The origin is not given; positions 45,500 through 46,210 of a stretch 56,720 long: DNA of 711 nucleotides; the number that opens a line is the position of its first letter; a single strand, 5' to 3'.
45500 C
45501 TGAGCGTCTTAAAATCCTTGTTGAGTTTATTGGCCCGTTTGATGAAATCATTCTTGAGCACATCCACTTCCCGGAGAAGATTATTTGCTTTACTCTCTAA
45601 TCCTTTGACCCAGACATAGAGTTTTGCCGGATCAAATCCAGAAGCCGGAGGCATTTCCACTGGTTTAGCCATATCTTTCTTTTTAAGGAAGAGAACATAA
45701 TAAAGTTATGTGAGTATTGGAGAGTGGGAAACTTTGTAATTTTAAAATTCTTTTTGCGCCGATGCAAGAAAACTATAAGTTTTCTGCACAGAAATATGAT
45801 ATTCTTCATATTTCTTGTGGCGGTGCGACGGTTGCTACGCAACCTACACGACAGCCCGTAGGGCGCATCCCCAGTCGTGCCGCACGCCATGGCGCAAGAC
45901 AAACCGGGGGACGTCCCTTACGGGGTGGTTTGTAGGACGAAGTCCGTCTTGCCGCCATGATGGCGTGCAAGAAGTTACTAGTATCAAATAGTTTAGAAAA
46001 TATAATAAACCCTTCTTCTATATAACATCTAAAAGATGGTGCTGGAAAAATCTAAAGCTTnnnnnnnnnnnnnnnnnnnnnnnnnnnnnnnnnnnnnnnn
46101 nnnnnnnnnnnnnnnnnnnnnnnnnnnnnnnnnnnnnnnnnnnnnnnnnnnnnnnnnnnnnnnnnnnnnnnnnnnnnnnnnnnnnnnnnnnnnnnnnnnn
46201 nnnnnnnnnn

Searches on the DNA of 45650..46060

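Call 46: search_rna_families(source=window, start=45650, end=46060, threshold=evalue, max_evalue=1)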
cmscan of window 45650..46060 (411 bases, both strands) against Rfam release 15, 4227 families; matches with E-value up to 1: 2.
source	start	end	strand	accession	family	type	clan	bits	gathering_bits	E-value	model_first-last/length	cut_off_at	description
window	45850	45927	-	RF03919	mir-1540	Gene; miRNA;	-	21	90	0.066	1-59/59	no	mir-1540 microRNA precursor family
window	45766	45816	-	RF01299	SNORD2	Gene; snRNA; snoRNA; CD-box;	CL00072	18.4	37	0.69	1-69/69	no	Small nucleolar RNA SNORD2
